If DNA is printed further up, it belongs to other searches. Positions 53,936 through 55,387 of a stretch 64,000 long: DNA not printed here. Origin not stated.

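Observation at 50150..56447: Acyl-CoA dehydrogenase + HdrD-like Fe-S protein + EtfB + EtfA + HdrA gene string: candidate flavin-based electron bi/confurcation module for acyl-CoA oxidation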

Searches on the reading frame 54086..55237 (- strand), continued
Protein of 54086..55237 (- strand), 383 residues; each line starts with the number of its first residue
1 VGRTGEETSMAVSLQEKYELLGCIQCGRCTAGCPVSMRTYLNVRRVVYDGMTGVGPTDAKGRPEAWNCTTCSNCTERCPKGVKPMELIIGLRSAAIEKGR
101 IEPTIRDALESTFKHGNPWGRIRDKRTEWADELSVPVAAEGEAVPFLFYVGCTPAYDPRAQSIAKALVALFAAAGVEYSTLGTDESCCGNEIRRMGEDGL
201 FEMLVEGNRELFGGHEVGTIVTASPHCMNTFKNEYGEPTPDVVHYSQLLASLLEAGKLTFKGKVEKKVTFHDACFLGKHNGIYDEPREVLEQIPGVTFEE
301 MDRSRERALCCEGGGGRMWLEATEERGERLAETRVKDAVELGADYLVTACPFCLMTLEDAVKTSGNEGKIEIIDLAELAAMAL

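Call 39: find_related_loci(query=A1, collection=genome_contigs, flank=10000)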
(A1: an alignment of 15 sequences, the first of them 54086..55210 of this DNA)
Query A1 (374 aa) in genome_contigs; peptide patterns used: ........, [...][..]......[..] (x = any residue, [..] = any of these).
600 stretches matched a pattern (row limit reached: there are more); 588 encode a relative of the query (tblastn E <= 1e-3); the best 80 are kept; 80 distinct loci.
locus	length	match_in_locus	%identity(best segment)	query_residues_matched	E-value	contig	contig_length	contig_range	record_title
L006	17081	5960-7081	78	1-374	0e+0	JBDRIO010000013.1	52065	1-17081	MAG: Candidatus Eisenbacteria bacterium isolate MEGAHIT-group-1.590 k141_4591008, whole genome shotgun sequence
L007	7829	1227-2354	54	3-374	4e-142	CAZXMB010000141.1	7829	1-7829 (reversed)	MAG TPA_asm: uncultured Syntrophaceae bacterium isolate SRP098346_co1_431 genome assembly, contig: NODE_12732_length_782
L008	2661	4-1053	58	23-374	2e-149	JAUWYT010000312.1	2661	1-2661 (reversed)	MAG: Chloroflexota bacterium isolate CSMAG_2717 CSMAG_2717_k141_76745_length_2661_cov_7.8583, whole genome shotgun seque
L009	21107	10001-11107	53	4-374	5e-141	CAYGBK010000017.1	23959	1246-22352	MAG TPA_asm: uncultured Thermodesulfobacteriota bacterium isolate ERP108616_co1_309 genome assembly, contig: k119_206465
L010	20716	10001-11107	54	4-374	2e-140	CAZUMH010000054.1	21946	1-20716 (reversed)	MAG TPA_asm: uncultured bacterium isolate binchicken_co129_740 genome assembly, contig: NODE_6681_length_21946_cov_5.584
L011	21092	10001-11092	54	8-374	6e-140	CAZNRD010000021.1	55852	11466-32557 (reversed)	MAG TPA_asm: uncultured Anaerolineaceae bacterium isolate binchicken_co209_24 genome assembly, contig: NODE_384_length_5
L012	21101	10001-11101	55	2-374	2e-139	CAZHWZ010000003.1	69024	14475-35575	MAG TPA_asm: uncultured Candidatus Bathyarchaeia archaeon isolate SRP231805_co1_73 genome assembly, contig: NODE_80_leng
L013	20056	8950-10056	53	4-374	3e-139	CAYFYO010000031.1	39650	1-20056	MAG TPA_asm: uncultured Thermodesulfobacteriota bacterium isolate ERP108616_co2_127 genome assembly, contig: NODE_1151_l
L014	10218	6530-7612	54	11-374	4e-139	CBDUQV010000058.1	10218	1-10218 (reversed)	MAG TPA_asm: uncultured bacterium isolate SRR22302361_binner13_Refined_118 genome assembly, contig: ERZ25748748.4182, wh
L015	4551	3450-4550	53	4-366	4e-141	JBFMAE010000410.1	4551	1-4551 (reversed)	MAG: Thermodesulfobacteriota bacterium isolate MAG130 MAG130_410, whole genome shotgun sequence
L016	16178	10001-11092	55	5-374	1e-138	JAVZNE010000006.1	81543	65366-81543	MAG: Candidatus Bathyarchaeia archaeon isolate DRTY-6_201912_bins_43 DRTY-6_201912_bins_43_scaffold_6, whole genome shot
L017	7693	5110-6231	53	1-374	1e-138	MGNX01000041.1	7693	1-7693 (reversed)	MAG: Chloroflexi bacterium RBG_16_60_22 RBG_16_scaffold_23420, whole genome shotgun sequence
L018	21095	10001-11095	53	7-374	5e-138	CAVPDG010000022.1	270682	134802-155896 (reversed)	MAG: uncultured Chloroflexia bacterium isolate MFD00032.bin.2.110 genome assembly, contig: contig_61675, whole genome sh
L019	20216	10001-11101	56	2-374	8e-138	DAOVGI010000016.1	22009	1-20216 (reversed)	MAG TPA_asm: Candidatus Bathyarchaeota archaeon isolate CSMAG_1131 CSMAG_1131_k141_3654043_length_22009_cov_8.3252, whol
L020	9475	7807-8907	53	2-374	2e-137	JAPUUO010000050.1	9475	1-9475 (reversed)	MAG: Candidatus Bathyarchaeota archaeon isolate 390cm_MaxBin_5k.016 NODE_7396_length_9475_cov_104.576433, whole genome s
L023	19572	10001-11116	53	1-371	2e-136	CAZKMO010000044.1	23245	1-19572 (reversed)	MAG TPA_asm: uncultured bacterium isolate binchicken_co89_50 genome assembly, contig: NODE_3618_length_23245_cov_5.06425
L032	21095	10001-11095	52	4-369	5e-135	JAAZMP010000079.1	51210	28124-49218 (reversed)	MAG: Bacillota bacterium isolate AS23ysBPME_85 108473_AS23, whole genome shotgun sequence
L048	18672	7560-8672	51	1-374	1e-130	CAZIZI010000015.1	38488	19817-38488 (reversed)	MAG TPA_asm: uncultured Thermodesulfobacteriota bacterium isolate SRP104967_co1_28 genome assembly, contig: NODE_318_len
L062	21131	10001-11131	53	5-373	1e-126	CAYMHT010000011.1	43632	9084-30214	MAG TPA_asm: uncultured Anaerolineales bacterium isolate SRP319275_co2_51 genome assembly, contig: NODE_424_length_43632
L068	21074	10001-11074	48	10-370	1e-122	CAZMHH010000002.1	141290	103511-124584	MAG TPA_asm: uncultured Thermodesulfobacteriota bacterium isolate SRP332253_co1_288 genome assembly, contig: NODE_71_len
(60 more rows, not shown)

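Call 52: search_protein_families(library=ncbifam, max_evalue=1e-10, proteins=[window:54086-55210:-])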
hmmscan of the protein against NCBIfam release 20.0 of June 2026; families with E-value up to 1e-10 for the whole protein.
window:54086-55210:- (374 aa): 9 families
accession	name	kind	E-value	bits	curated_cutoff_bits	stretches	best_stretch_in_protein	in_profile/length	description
NF004898.0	PRK06259.1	equivalog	1.9e-50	171.9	385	1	5-371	127-485/488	fumarate reductase (CoM/CoB) subunit TfrB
NF045670.1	quin_L_LdhH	equivalog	1.9e-32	112.4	800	1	137-369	469-704/706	L-lactate dehydrogenase (quinone) large subunit LdhH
NF045663.1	diclust_near_Sec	equivalog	1.1e-20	73.4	530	1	15-349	307-619/759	pyridine nucleotide-disulfide oxidoreductase/dicluster-binding protein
NF008369.0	PRK11168.1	equivalog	1.8e-20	73.2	278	1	136-351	168-383/401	anaerobic glycerol-3-phosphate dehydrogenase subunit C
TIGR03290.1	CoB_CoM_SS_C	equivalog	2e-20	73.2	160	1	13-108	3-97/144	CoB--CoM heterodisulfide reductase subunit C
NF045711.1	sulf_resp_HmcF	equivalog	4.6e-18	65.3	750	1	211-350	290-427/457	sulfate respiration complex iron-sulfur protein HmcF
NF045724.1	ferredox_TmcB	equivalog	1.6e-17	63.2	735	1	58-356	100-412/430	electron transfer complex ferredoxin TmcB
NF045796.1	DsrK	equivalog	5.7e-15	54.9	400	1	231-350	297-418/453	sulfate reduction electron transfer complex DsrMKJOP subunit DsrK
TIGR03379.1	glycerol3P_GlpC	equivalog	5.4e-12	45.2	279.9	0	139-353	166-382/397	anaerobic glycerol-3-phosphate dehydrogenase subunit GlpC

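Call 54: search_protein_families(library=pfam, max_evalue=0.00001, proteins=[L032:15556-16548:+, L032:16551-17579:+, L032:17576-18424:+, L032:19360-20655:+, L068:13494-14465:+, L068:14600-15622:+, L068:15619-16443:+, L068:16661-18490:+, L010:15454-15987:+, L023:16727-18487:+])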
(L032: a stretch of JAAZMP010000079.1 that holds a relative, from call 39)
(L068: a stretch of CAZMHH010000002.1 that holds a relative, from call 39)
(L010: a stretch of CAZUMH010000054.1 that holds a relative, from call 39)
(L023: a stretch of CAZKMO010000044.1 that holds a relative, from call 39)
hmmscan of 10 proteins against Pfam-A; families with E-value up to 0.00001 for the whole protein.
L032:15556-16548:+ (330 aa): 3 families
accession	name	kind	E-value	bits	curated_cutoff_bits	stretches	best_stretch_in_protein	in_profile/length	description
PF13534.11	Fer4_17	-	1e-06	29.6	22.2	0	219-286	1-60/61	4Fe-4S dicluster domain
PF12797.12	Fer4_2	-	1e-06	28.8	24.5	0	266-284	4-22/22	4Fe-4S binding domain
PF13183.11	Fer4_8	-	4.8e-06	27.4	27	1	218-286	3-68/68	4Fe-4S dicluster domain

L032:16551-17579:+ (342 aa): 4 families
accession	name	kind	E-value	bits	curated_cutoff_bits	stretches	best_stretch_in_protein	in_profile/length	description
PF17179.9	Fer4_22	-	5.3e-35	120.6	27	1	235-328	1-95/95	4Fe-4S dicluster domain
PF14697.11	Fer4_21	-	2.5e-06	27.9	35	0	313-326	40-53/59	4Fe-4S dicluster domain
PF12797.12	Fer4_2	-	4.3e-06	26.8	24.5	0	234-248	8-22/22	4Fe-4S binding domain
PF00037.32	Fer4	-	5e-06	26.5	21.1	0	314-327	8-21/24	4Fe-4S binding domain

L032:17576-18424:+ (282 aa): 2 families
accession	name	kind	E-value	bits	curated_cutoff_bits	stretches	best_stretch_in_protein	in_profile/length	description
PF00175.26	NAD_binding_1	-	1.1e-14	55.4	22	1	122-223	2-107/109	Oxidoreductase NAD-binding domain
PF10418.14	DHODB_Fe-S_bind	-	1.3e-10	41.2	23.9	1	242-274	1-40/41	Iron-sulfur cluster binding domain of dihydroorotate dehydrogenase B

L032:19360-20655:+ (431 aa): 2 families
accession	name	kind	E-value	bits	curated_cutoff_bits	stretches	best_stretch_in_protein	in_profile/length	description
PF02784.22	Orn_Arg_deC_N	-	5.4e-60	203.3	23.4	1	45-295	4-246/247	Pyridoxal-dependent decarboxylase, pyridoxal binding domain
PF00278.28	Orn_DAP_Arg_deC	-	6.1e-19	68.5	23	1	182-387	5-95/95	Pyridoxal-dependent decarboxylase, C-terminal sheet domain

L068:13494-14465:+ (323 aa): 6 families
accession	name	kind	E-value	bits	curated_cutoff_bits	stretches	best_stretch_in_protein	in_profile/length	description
PF13534.11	Fer4_17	-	1.6e-08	35.4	22.2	1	214-279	1-60/61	4Fe-4S dicluster domain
PF12797.12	Fer4_2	-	8.1e-08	32.2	24.5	0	212-226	7-21/22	4Fe-4S binding domain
PF13183.11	Fer4_8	-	7.8e-07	30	27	1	212-278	2-67/68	4Fe-4S dicluster domain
PF13187.11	Fer4_9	-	9.1e-07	29.3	27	0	214-278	1-50/52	4Fe-4S dicluster domain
PF00037.32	Fer4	-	1.6e-06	28.1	21.1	0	263-277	6-20/24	4Fe-4S binding domain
PF13237.11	Fer4_10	-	2.7e-06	27.7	25.5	0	210-276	4-53/53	4Fe-4S dicluster domain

L068:14600-15622:+ (340 aa): 7 families
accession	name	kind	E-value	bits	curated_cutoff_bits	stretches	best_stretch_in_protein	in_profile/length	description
PF17179.9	Fer4_22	-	8e-34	116.8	27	1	233-326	1-94/95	4Fe-4S dicluster domain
PF00037.32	Fer4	-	2.9e-07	30.4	21.1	0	232-246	6-20/24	4Fe-4S binding domain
PF12797.12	Fer4_2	-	4e-07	30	24.5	0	231-246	7-22/22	4Fe-4S binding domain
PF13746.11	Fer4_18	-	1.5e-06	28.8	27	0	269-333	16-81/114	4Fe-4S dicluster domain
PF13183.11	Fer4_8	-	2.1e-06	28.6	27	0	232-327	3-68/68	4Fe-4S dicluster domain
PF12838.12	Fer4_7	-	2.9e-06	28.1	27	0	233-327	1-52/52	4Fe-4S dicluster domain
PF13484.11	Fer4_16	-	7.6e-06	27.1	30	0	313-326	2-15/66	4Fe-4S double cluster binding domain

L068:15619-16443:+ (274 aa): 2 families
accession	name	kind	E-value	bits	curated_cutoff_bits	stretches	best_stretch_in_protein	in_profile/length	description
PF00175.26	NAD_binding_1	-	1.5e-12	48.6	22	1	116-217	2-107/109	Oxidoreductase NAD-binding domain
PF10418.14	DHODB_Fe-S_bind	-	3e-12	46.5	23.9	1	236-266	1-38/41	Iron-sulfur cluster binding domain of dihydroorotate dehydrogenase B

L068:16661-18490:+ (609 aa): 2 families
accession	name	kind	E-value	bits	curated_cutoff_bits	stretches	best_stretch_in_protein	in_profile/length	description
PF01314.23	AFOR_C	-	2.6e-151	504.6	27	1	227-608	4-385/385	Aldehyde ferredoxin oxidoreductase, domains 2 & 3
PF02730.20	AFOR_N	-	2.2e-83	279.3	29.8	1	6-209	1-198/199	Aldehyde ferredoxin oxidoreductase, N-terminal domain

L010:15454-15987:+ (177 aa): 1 family
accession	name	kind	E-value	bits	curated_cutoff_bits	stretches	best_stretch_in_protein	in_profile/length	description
PF02572.21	CobA_CobO_BtuR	-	1.9e-58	197.9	25.7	1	7-177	2-172/172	ATP:corrinoid adenosyltransferase BtuR/CobO/CobP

L023:16727-18487:+ (586 aa): 1 family
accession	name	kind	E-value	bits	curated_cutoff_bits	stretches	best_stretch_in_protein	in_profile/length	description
PF00266.25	Aminotran_5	-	3e-35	122.3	21.5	1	160-477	91-369/371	Aminotransferase class-V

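Call 73: predict_structure(alignment_id=A1)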
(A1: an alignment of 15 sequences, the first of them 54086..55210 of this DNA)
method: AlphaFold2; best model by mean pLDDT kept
length: 374 residues; sequences in the alignment: 15
mean_pLDDT: 68.6   pTM: 0.67
mean pLDDT of the five models: 68.6, 66.7, 66.0, 64.7, 64.4
residues with pLDDT >= 90: 106; 70-90: 90; 50-70: 59; < 50: 119
segments of 3 or more residues with pLDDT < 50: 1-33, 44-77, 89-112, 184-188, 298-300, 302-317
pLDDT, mean of each block of 10 residues (from residue 1): 41 35 32 48 48 41 39 48 51 47 42 65 88 89 66 92 95 74 49 63 82 86 69 91 96 95 76 88 96 63 38 46 86 95 82 89 96 95
secondary structure, 60 per line:
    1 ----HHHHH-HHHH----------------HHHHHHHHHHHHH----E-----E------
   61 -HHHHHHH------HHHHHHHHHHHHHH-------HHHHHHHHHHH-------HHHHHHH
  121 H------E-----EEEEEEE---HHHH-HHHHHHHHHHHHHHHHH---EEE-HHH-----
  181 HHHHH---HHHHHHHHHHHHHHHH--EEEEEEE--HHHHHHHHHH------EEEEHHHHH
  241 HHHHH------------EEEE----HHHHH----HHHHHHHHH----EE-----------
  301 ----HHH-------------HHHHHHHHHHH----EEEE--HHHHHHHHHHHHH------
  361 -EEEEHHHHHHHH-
elements in order: H5-9 H11-14 H31-43 H62-68 H75-88 H96-106 H114-121 E134-140 H144-147 H149-165 E169-171 H181-185 H189-204 E207-213 H216-225 E232-235 H236-245 E258-261 H266-270 H275-283 H321-331 E336-339 H342-354 E362-365 H366-373

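Call 75: fold_search(model_id=the predicted structure, library=pdb)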
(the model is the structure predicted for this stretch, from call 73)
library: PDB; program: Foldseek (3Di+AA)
matches with E <= 10: 709; with E <= 0.001: 15
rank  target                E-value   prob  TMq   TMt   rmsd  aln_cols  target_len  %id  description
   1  9ojn                  1.5e-20  1.00  0.61  0.32  14.3       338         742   38  Structure of Mycobacterium smegmatis EtfD (released 2025-05-21)
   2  9a6l_A                1.7e-09  1.00  0.51  0.77   3.4       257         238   18  Integrative model of LUTA-LUTB by crosslinking MS and deep learning (released 2024-09-18)
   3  8rwn_B                5.2e-07  1.00  0.48  0.62   4.5       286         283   20  CryoEM structure of the Hdr(ABC)2 subunits of the Elp-Hdr complex of Methanothermobacter marburgensis (released 2025-05-14)
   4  8rvu_B                3.6e-06  1.00  0.43  0.54   5.6       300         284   19  CryoEM structure of the Elp-Hdr complex of Methanothermobacter marburgensis state 2 (composite structure) (released 2025-05-14)
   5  7bkb_B                6.2e-06  1.00  0.44  0.54   5.5       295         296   18  Formate dehydrogenase - heterodisulfide reductase - formylmethanofuran dehydrogenase complex from Methanospirillum hun (released 2021-09-29)
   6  8rvy_B                9.1e-06  1.00  0.48  0.60   4.8       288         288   19  CryoEM structure of the Elp-Hdr complex of Methanothermobacter marburgensis state 1 (composite structure) (released 2025-05-14)
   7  5odc_B                1.1e-05  1.00  0.48  0.60   4.9       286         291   18  Heterodisulfide reductase / [NiFe]-hydrogenase complex from Methanothermococcus thermolithotrophicus at 2.3 A resoluti (released 2017-08-30)
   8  8rvy_b                2.0e-05  1.00  0.45  0.57   5.3       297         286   18  CryoEM structure of the Elp-Hdr complex of Methanothermobacter marburgensis state 1 (composite structure) (released 2025-05-14)
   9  5hj7_A                2.2e-04  1.00  0.28  0.36   9.0       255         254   14  Glutamate Racemase Mycobacterium tuberculosis (MurI) with bound D-glutamate, 2.3 Angstrom resolution, X-ray diffractio (released 2016-05-25)
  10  5ell_B                3.3e-04  0.99  0.24  0.33   9.6       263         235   15  Crystal structure of L-aspartate/glutamate-specific racemase from Escherichia coli (released 2015-11-18)
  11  5hj7_B                4.8e-04  1.00  0.26  0.34   9.8       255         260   14  Glutamate Racemase Mycobacterium tuberculosis (MurI) with bound D-glutamate, 2.3 Angstrom resolution, X-ray diffractio (released 2016-05-25)
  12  1jfl_A                5.7e-04  1.00  0.26  0.38   9.5       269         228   16  CRYSTAL STRUCTURE DETERMINATION OF ASPARTATE RACEMASE FROM AN ARCHAEA (released 2002-06-05)
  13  2gzm_B                7.9e-04  0.99  0.26  0.33   9.5       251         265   14  Crystal Structure of the Glutamate Racemase from Bacillus anthracis (released 2007-05-29)
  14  5ell_A                8.4e-04  0.99  0.25  0.35   9.4       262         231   13  Crystal structure of L-aspartate/glutamate-specific racemase from Escherichia coli (released 2015-11-18)
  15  2oho_A                8.8e-04  0.97  0.22  0.27  10.7       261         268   13  Structural Basis for Glutamate Racemase Inhibitor (released 2007-09-25)
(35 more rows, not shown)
